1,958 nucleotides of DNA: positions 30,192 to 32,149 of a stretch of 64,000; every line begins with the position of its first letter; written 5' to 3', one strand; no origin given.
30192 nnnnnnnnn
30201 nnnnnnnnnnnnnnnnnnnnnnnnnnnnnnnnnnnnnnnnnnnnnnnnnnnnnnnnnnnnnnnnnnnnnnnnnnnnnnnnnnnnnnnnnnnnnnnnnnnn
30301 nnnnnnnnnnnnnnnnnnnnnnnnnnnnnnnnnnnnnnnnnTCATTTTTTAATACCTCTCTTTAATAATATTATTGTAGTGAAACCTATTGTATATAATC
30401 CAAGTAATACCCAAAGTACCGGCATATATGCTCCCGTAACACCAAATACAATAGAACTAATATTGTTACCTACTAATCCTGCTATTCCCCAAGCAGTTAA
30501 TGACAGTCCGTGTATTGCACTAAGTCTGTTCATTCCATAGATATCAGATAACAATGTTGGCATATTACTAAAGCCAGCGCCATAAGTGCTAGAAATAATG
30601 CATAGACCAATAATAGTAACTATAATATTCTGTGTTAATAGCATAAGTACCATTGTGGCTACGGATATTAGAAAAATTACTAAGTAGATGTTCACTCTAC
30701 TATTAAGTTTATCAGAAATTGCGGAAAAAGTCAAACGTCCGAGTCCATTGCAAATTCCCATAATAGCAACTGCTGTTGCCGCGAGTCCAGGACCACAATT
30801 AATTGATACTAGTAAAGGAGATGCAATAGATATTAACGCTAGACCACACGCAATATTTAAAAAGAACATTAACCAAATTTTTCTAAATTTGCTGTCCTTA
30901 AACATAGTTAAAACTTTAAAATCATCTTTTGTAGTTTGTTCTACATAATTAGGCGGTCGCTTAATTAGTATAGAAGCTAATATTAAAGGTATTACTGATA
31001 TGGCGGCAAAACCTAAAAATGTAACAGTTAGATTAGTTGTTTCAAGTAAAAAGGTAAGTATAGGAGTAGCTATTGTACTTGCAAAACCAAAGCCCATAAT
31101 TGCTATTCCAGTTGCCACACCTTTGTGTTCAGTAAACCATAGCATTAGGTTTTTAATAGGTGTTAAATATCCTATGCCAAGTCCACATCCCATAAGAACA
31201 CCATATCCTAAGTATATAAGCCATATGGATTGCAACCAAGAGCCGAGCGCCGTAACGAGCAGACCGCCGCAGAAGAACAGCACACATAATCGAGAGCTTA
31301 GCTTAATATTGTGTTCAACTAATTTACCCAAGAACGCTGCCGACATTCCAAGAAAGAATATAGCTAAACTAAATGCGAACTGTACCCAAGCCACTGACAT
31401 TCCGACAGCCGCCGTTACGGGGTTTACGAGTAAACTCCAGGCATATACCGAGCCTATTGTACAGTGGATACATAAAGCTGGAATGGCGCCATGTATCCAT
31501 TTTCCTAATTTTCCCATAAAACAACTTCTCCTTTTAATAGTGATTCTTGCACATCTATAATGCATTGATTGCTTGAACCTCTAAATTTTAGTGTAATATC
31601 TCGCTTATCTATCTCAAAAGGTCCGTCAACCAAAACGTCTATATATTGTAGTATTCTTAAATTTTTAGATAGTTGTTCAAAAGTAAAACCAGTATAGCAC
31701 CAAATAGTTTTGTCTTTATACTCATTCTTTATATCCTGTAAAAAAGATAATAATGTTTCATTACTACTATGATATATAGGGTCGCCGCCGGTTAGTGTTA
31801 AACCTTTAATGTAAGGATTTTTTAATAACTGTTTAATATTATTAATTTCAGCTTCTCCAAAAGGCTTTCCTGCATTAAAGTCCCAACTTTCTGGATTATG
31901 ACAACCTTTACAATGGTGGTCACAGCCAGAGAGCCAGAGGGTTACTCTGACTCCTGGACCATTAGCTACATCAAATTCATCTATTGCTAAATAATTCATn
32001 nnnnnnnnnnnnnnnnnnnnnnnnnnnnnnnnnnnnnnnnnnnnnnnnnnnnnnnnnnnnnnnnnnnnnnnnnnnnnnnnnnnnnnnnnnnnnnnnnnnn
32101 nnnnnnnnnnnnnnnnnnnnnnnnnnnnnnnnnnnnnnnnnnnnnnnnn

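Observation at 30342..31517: Phage-encoded OFA-family MFS transporter coupled to nrdD-nrdG: a possible formate supply for class III RNR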

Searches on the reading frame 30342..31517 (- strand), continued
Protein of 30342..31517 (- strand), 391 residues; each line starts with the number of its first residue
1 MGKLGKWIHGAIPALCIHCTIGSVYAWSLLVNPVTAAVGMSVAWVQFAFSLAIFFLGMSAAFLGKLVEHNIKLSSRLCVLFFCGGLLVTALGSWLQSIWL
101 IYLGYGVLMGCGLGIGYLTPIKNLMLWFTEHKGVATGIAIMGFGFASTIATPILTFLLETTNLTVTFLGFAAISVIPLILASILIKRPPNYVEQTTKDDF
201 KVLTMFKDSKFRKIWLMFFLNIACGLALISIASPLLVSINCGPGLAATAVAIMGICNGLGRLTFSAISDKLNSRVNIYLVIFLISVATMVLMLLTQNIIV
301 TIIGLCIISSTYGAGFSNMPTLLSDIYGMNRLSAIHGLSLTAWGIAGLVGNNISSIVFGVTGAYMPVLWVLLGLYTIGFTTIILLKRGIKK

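Call 96: find_encoding_contigs(protein=P0036, flank=5000, max_places=2)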
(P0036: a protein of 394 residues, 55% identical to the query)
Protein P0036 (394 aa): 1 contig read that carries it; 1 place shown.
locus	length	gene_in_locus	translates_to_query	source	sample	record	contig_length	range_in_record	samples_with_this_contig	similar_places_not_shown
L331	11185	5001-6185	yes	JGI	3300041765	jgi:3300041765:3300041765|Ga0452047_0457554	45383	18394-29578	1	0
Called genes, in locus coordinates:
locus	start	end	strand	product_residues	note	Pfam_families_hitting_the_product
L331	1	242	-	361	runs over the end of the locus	-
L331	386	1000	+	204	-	PF00857:Isochorismatase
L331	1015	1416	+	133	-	-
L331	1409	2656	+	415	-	PF17767:NAPRTase_N, PF04095:NAPRTase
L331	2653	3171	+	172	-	-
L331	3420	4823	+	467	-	PF01467:CTP_transf_like, PF01747:ATP-sulfurylase (weak), PF02540:NAD_synthase, PF03054:tRNA_Me_trans (weak)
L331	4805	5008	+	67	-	-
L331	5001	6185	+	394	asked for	PF07690:MFS_1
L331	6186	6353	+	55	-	-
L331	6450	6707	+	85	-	-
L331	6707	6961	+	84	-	-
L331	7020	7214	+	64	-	-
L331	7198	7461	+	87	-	-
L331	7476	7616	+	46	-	-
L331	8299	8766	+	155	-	-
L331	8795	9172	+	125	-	-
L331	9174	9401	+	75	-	-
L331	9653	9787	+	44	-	-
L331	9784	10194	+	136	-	-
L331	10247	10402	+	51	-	-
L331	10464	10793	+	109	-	-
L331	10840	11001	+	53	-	-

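Call 100: search_protein_families(library=pfam, proteins=[L026:3146-3808:+, L026:4232-4648:+, L026:4730-5995:+, L026:5931-6812:+, L026:6802-7713:+, L026:7902-8912:+, L026:8917-9963:+, L029:7997-9433:+, L029:6959-7978:+, L145:8600-9823:+], max_evalue=0.001)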
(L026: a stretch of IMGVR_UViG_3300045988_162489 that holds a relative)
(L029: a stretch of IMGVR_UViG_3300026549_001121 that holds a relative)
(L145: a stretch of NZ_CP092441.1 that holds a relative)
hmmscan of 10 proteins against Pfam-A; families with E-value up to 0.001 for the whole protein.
L026:3146-3808:+ (220 aa): 1 family
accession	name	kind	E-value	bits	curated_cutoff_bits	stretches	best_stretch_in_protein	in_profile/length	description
PF09414.15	RNA_ligase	-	1.8e-30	106.8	27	1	36-198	1-171/171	RNA ligase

L026:4232-4648:+ (138 aa): 0 families

L026:4730-5995:+ (421 aa): 2 families
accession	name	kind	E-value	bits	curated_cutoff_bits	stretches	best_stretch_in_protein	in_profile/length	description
PF04095.22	NAPRTase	-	1.8e-45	156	20.8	1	185-384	3-204/239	Nicotinate phosphoribosyltransferase (NAPRTase) family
PF17767.7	NAPRTase_N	-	4.7e-32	111.4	32.6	1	30-149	2-125/125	Nicotinate phosphoribosyltransferase (NAPRTase) N-terminal domain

L026:5931-6812:+ (293 aa): 1 family
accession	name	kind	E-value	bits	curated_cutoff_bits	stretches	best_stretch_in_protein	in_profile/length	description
PF03747.19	ADP_ribosyl_GH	-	1.4e-33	117.3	26.2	1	31-258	3-279/287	ADP-ribosylglycohydrolase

L026:6802-7713:+ (303 aa): 0 families

L026:7902-8912:+ (336 aa): 0 families

L026:8917-9963:+ (348 aa): 2 families
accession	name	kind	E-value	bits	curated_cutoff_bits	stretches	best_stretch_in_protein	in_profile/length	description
PF00551.24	Formyl_trans_N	-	9e-19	68.3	26.1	1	57-172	60-173/181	Formyl transferase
PF02911.23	Formyl_trans_C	-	5.4e-07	30.2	21.1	1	249-333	22-99/100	Formyl transferase, C-terminal domain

L029:7997-9433:+ (478 aa): 0 families

L029:6959-7978:+ (339 aa): 1 family
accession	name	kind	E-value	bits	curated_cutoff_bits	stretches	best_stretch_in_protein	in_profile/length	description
PF04389.22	Peptidase_M28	-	5.4e-05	23.4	21.3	1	56-170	12-115/193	Peptidase family M28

L145:8600-9823:+ (407 aa): 1 family
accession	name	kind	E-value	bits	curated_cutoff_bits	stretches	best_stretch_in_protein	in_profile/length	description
PF02073.20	Peptidase_M29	-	4.5e-81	273.2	27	1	36-399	2-406/406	Thermophilic metalloprotease (M29)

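Call 103: find_related_loci(query=A3, collection=viral_contigs, flank=8000)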
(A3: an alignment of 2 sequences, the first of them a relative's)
Query A3 (415 aa) in viral_contigs; peptide patterns used: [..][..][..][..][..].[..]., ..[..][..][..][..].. (x = any residue, [..] = any of these).
254 stretches matched a pattern; 28 encode a relative of the query (tblastn E <= 1e-3); 28 distinct loci.
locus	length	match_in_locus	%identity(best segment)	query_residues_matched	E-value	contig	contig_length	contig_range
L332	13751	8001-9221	52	15-415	4e-126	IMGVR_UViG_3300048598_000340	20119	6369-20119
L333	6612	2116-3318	50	17-413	2e-119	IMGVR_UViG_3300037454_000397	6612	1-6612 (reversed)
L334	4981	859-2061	51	17-413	1e-119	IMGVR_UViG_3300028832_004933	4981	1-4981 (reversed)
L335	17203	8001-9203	51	17-413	6e-119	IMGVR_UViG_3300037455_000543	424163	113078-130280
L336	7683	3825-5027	50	17-413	1e-118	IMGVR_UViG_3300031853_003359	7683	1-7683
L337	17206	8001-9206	50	17-414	9e-116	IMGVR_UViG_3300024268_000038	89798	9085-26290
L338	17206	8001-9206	50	17-414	9e-116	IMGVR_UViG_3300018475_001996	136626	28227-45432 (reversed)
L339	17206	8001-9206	49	17-414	1e-113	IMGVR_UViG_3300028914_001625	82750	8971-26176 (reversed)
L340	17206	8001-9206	49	17-414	2e-113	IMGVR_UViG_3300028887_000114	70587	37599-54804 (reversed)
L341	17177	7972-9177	49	17-414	2e-113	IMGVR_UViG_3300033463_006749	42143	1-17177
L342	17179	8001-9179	38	17-393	8e-71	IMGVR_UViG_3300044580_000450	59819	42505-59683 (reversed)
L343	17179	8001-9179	38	17-393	8e-71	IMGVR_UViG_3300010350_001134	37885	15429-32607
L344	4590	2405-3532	38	15-393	3e-70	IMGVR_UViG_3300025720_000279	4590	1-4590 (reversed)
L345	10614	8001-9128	38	15-393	3e-70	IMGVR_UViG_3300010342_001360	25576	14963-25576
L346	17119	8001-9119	39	20-399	2e-67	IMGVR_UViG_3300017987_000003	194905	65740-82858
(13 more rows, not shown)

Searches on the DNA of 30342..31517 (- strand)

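Call 109: search_rna_families(sources=[L156, L215, L224, L145, L122, L141, L155, L119, L086, L007], threshold=gathering)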
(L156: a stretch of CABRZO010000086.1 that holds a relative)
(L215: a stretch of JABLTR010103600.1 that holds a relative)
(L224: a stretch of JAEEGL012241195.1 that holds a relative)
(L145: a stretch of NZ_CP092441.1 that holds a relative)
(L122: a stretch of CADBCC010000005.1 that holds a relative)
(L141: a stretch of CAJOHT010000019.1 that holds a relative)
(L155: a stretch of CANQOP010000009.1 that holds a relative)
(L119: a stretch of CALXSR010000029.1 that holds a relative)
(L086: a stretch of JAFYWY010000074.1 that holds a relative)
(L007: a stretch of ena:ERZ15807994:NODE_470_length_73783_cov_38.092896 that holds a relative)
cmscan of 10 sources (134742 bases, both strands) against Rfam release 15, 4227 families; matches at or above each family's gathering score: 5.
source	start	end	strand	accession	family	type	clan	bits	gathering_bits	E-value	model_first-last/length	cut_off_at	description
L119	1934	2007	+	RF00005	tRNA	Gene; tRNA;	CL00001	70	29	6.7e-13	1-71/71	no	tRNA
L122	13136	13209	+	RF00005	tRNA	Gene; tRNA;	CL00001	68.9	29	1.3e-12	1-71/71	no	tRNA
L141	11446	11519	-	RF00005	tRNA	Gene; tRNA;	CL00001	68.9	29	1.3e-12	1-71/71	no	tRNA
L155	7752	7841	+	RF00059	TPP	Cis-reg; riboswitch;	-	58.4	54.3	1.5e-08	1-105/105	no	TPP riboswitch aptamer (THI element)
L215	5990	6085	+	RF01750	ZMP-ZTP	Cis-reg; riboswitch;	-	41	39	0.0056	1-86/86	no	ZMP/ZTP riboswitch aptamer (pfl RNA motif)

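Call 111: search_rna_families(sources=[L132, L156, L221, L244, L215], threshold=evalue, max_evalue=0.1, show_alignments=3)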
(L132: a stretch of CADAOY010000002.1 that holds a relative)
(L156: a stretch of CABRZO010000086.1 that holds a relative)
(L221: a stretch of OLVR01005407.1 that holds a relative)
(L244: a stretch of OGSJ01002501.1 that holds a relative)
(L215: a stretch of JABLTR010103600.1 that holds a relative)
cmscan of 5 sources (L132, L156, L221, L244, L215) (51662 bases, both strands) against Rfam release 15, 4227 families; matches with E-value up to 0.1: 5.
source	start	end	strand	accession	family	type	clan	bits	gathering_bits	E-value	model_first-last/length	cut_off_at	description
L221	4379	4474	+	RF01750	ZMP-ZTP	Cis-reg; riboswitch;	-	41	39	0.0022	1-86/86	no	ZMP/ZTP riboswitch aptamer (pfl RNA motif)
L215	5990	6085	+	RF01750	ZMP-ZTP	Cis-reg; riboswitch;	-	41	39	0.0022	1-86/86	no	ZMP/ZTP riboswitch aptamer (pfl RNA motif)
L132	9747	9837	+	RF01750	ZMP-ZTP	Cis-reg; riboswitch;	-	40.9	39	0.0023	1-86/86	no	ZMP/ZTP riboswitch aptamer (pfl RNA motif)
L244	708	788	+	RF01750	ZMP-ZTP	Cis-reg; riboswitch;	-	39.4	39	0.0046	1-86/86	no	ZMP/ZTP riboswitch aptamer (pfl RNA motif)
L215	1911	2095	-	RF02272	Vax2os1_3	Gene; lncRNA;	-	30.3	50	0.083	1-199/199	no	Vax2os1 conserved region 3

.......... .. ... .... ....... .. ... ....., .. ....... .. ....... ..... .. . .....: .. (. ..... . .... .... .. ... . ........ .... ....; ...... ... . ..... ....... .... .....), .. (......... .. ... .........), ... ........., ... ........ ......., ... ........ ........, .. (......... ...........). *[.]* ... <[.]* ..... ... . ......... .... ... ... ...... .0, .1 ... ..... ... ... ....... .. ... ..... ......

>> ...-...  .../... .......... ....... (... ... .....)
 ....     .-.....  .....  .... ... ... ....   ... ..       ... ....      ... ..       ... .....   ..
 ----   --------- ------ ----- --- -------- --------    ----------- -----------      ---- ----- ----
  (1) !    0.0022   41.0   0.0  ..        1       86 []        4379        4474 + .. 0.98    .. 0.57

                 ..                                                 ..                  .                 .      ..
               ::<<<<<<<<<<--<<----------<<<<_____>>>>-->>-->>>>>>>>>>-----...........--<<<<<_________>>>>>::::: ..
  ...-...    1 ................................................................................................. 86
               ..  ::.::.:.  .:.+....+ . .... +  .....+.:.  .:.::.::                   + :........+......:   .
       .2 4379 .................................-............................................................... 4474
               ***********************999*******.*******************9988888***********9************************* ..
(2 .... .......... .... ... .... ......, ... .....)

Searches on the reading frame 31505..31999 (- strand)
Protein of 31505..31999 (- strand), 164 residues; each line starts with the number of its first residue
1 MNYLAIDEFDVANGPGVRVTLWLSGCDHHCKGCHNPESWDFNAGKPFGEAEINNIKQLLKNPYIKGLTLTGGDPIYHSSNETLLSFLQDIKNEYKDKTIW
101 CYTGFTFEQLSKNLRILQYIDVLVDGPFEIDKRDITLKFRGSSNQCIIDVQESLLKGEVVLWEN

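Call 4: search_protein_families(library=pfam, proteins=[window:31505-31999:-], max_evalue=0.01)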
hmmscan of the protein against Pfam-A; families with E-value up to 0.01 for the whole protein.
window:31505-31999:- (164 aa): 2 families
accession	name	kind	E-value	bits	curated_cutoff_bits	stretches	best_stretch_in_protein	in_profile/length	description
PF13353.11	Fer4_12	-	1.9e-50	171.1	22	1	12-148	1-137/137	4Fe-4S single cluster domain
PF04055.27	Radical_SAM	-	8.4e-08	33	29.5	1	24-111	5-91/166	Radical SAM superfamily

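Call 5: search_protein_families(library=ncbifam, proteins=[window:31505-31999:-], max_evalue=0.01)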
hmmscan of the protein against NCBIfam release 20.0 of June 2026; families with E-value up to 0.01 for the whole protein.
window:31505-31999:- (164 aa): 25 families
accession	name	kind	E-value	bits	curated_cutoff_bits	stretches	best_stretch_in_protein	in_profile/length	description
TIGR02491.1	NrdG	equivalog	7e-56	188.4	126.1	1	2-150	1-153/154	anaerobic ribonucleoside-triphosphate reductase activating protein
NF008335.0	PRK11121.1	equivalog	7.2e-45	152.5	199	1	1-149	1-152/154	anaerobic ribonucleoside-triphosphate reductase-activating protein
TIGR02826.1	RNR_activ_nrdG3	equivalog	3.5e-16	59.4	151.7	1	18-152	17-140/148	anaerobic ribonucleoside-triphosphate reductase activating protein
TIGR02493.1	PFLA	equivalog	8.6e-15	54.7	231.75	1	8-157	7-155/235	pyruvate formate-lyase-activating protein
TIGR02494.1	PFLE_PFLC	subfamily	3e-13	49.7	174.35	1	6-43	4-41/293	glycyl-radical enzyme activating protein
NF033717.2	HPDL_rSAM_activ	equivalog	1.9e-12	47.1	420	1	5-50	8-53/311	4-hydroxyphenylacetate decarboxylase activase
NF043069.1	T4HPD_activ_SAM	equivalog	3.5e-12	46.3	425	1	4-43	5-44/299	trans-4-hydroxy-L-proline dehydratase activase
NF033719.1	ind_deCO2_activ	equivalog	2.4e-11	43.5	425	2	6-40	6-40/302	indoleacetate decarboxylase activase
NF048010.1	SfplDhtActHpsHDes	equivalog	1.2e-10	40.7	430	1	5-44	10-49/298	(2S)-3-sulfopropanediol dehydratase activating enzyme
TIGR04041.1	activase_YjjW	hypoth_equivalog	1.7e-10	40.8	250.2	1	8-39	9-40/276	YjjW family glycine radical enzyme activase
NF048008.1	SfplDhtActHpfHKleb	equivalog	1.9e-10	40.6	500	1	4-40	3-39/308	(2S)-3-sulfopropanediol dehydratase activating enzyme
TIGR04003.1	rSAM_BssD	equivalog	5.4e-09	35.6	496.45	1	6-41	6-41/314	[benzylsuccinate synthase]-activating enzyme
NF008356.0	PRK11145.1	equivalog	1.3e-08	34.4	375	1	7-93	11-98/246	pyruvate formate lyase 1-activating protein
TIGR02495.1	NrdG2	equivalog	2.3e-08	33.6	131.15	1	18-91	18-87/193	anaerobic ribonucleoside-triphosphate reductase activating protein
TIGR04395.1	cutC_activ_rSAM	equivalog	1.1e-07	31.5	360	1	5-40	9-44/309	choline TMA-lyase-activating enzyme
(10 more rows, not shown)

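Call 75: find_related_loci(query=A2, collection=viral_contigs, flank=6000)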
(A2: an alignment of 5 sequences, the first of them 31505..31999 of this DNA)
Query A2 (164 aa) in viral_contigs; peptide patterns used: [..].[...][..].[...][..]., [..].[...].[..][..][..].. (x = any residue, [..] = any of these).
600 stretches matched a pattern (row limit reached: there are more); 581 encode a relative of the query (tblastn E <= 1e-3); the best 80 are kept; 80 distinct loci.
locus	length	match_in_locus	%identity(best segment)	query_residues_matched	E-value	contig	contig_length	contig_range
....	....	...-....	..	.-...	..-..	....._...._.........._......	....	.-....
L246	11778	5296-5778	49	1-162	4e-52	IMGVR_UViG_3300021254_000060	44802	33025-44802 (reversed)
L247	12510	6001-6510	49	1-161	1e-51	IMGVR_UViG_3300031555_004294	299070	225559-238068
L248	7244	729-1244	50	1-163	3e-51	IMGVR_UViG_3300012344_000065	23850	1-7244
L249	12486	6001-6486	52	1-163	7e-51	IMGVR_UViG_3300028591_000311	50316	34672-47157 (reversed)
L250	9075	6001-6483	51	1-162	2e-50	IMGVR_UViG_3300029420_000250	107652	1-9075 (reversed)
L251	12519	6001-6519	46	1-164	4e-50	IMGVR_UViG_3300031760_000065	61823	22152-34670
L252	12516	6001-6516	47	1-164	4e-50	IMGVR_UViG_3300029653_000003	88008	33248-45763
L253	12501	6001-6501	49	1-164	5e-50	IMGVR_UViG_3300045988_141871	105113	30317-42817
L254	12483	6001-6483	50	1-162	1e-49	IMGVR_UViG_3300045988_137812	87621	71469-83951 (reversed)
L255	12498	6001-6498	53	1-160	8e-50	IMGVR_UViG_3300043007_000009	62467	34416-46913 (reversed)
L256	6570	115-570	50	1-153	1e-49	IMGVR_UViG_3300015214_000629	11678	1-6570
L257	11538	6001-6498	53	1-160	8e-50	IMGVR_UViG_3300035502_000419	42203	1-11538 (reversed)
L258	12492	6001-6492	48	1-160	3e-49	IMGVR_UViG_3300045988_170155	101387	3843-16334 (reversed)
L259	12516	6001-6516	47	1-164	2e-49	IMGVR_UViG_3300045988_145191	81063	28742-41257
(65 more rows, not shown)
